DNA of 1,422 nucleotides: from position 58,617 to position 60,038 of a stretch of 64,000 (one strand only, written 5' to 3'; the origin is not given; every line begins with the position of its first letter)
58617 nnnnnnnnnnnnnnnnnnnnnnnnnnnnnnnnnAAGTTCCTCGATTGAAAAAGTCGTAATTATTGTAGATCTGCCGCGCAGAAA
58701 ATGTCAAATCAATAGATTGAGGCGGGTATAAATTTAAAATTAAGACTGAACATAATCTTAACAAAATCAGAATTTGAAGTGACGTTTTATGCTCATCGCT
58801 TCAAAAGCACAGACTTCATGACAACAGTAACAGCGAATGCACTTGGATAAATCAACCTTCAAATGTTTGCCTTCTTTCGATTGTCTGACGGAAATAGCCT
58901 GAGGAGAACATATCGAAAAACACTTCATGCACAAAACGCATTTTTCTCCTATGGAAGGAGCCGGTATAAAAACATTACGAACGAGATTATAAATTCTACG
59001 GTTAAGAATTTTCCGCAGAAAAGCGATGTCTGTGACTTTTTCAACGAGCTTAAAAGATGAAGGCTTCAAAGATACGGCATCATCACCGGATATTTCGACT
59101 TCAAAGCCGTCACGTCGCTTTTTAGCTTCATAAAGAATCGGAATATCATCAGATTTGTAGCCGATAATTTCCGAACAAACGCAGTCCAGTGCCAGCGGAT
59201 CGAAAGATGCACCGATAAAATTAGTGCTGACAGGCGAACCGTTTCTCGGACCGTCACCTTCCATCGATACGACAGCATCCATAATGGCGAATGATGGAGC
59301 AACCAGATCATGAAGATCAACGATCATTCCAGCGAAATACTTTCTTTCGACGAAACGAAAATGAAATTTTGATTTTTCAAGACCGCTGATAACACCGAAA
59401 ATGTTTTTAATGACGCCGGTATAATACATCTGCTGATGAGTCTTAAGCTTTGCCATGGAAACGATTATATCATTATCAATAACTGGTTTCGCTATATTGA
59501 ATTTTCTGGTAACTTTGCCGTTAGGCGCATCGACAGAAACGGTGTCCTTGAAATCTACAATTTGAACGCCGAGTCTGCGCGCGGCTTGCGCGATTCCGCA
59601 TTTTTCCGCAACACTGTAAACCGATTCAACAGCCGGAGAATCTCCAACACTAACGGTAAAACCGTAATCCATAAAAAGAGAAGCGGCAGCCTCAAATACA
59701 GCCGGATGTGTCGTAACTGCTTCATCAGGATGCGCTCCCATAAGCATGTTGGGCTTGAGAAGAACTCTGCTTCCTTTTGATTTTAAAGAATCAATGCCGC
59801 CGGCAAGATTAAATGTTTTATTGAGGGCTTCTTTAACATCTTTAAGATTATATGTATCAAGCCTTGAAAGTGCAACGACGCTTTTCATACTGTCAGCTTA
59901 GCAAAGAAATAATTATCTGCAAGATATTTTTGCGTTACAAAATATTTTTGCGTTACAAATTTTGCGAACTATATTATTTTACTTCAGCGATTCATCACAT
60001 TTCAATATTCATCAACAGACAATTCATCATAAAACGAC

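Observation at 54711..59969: Operon linking a DUF362 Fe-S protein, PfkA, a SixA-like phosphohistidine phosphatase with coiled-coil tail, and polyphosphate kinase 1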

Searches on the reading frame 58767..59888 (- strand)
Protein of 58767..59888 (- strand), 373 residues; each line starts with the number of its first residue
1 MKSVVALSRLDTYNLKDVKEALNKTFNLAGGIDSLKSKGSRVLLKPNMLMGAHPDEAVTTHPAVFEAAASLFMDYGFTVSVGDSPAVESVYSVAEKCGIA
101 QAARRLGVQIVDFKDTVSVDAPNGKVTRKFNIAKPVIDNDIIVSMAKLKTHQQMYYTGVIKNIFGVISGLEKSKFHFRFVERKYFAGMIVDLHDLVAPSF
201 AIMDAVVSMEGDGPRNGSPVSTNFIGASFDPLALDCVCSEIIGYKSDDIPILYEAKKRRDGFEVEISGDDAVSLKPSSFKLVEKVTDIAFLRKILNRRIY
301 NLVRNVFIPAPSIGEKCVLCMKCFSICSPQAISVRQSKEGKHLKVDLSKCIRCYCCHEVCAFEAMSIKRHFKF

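Call 3: search_protein_families(library=pfam, proteins=[window:58767-59888:-], max_evalue=0.01)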
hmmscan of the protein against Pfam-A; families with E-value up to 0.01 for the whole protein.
window:58767-59888:- (373 aa): 7 families
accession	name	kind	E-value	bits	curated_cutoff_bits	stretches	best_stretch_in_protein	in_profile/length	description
PF04015.17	DUF362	-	4e-56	190.7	24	1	42-239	1-199/200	Domain of unknown function (DUF362)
PF12838.12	Fer4_7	-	8e-07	29.9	27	1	316-364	1-52/52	4Fe-4S dicluster domain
PF12837.12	Fer4_6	-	1.6e-05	25.1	25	1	315-332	7-24/24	4Fe-4S binding domain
PF14697.11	Fer4_21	-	0.00012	22.5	35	1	315-364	6-56/59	4Fe-4S dicluster domain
PF00037.32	Fer4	-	0.00015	21.9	21.1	0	344-360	2-18/24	4Fe-4S binding domain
PF12797.12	Fer4_2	-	0.00075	19.8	24.5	0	342-361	2-21/22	4Fe-4S binding domain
PF13237.11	Fer4_10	-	0.0011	19.3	25.5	1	315-360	7-52/53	4Fe-4S dicluster domain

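Call 4: search_protein_families(library=ncbifam, proteins=[window:58767-59888:-], max_evalue=0.01)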
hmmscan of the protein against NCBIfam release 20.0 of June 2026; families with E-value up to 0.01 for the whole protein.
window:58767-59888:- (373 aa): 33 families (the best 25 are shown)
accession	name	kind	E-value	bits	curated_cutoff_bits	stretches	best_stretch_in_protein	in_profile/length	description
NF052623.1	Npun_F2552_fam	equivalog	1.2e-48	166.2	500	1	4-291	2-291/314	Npun_F2552 family protein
TIGR01971.1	NuoI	subfamily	2e-07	30.6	113.05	1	314-372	41-105/121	NADH-quinone oxidoreductase, chain I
NF042909.1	FMH_DH_FwdF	exception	1.6e-06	27.5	375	1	315-368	225-277/336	tungsten-dependent formylmethanofuran dehydrogenase subunit FwdF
NF009053.0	PRK12387.1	subfamily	8.1e-06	25.7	204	1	315-371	38-96/180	formate hydrogenlyase complex iron-sulfur subunit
TIGR02179.1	PorD_KorD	subfamily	1.1e-05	25.4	60.05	1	315-368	25-75/78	2-oxoacid:acceptor oxidoreductase, delta subunit, pyruvate/2-ketoisovalerate family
NF045874.1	Vhu_polyferre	exception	1.3e-05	24.1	600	1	304-367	115-176/381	F420-non-reducing hydrogenase associated-polyferredoxin VhuB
NF007013.0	PRK09477.1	equivalog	1.5e-05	24.3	234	1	315-371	224-280/286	quinol dehydrogenase ferredoxin subunit NapH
NF058577.1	FdxA_fam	equivalog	1.7e-05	24.9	65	1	312-364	4-52/52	4Fe-4S ferredoxin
NF004541.0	PRK05888.2-2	equivalog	1.7e-05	24.7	217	1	315-366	61-112/168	NADH-quinone oxidoreductase subunit NuoI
TIGR02163.1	napH_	subfamily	1.9e-05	24.4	213.05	1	315-367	201-253/255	NapH/MauN family ferredoxin-type protein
TIGR02700.1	flavo_MJ0208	hypoth_equivalog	2.7e-05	23.6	251.35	1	314-366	147-195/234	dihydromethanopterin reductase (acceptor)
NF006183.0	PRK08318.1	equivalog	4.9e-05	22.3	335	1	311-364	337-393/422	NAD-dependent dihydropyrimidine dehydrogenase subunit PreA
NF004539.0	PRK05888.1-5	equivalog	5.2e-05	23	225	1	314-366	60-118/162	NADH-quinone oxidoreductase subunit NuoI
NF004536.0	PRK05888.1-1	equivalog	6.5e-05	22.3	212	1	309-372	52-121/180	NADH-quinone oxidoreductase subunit NuoI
TIGR04003.1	rSAM_BssD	equivalog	7.4e-05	22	496.45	1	315-367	50-103/314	[benzylsuccinate synthase]-activating enzyme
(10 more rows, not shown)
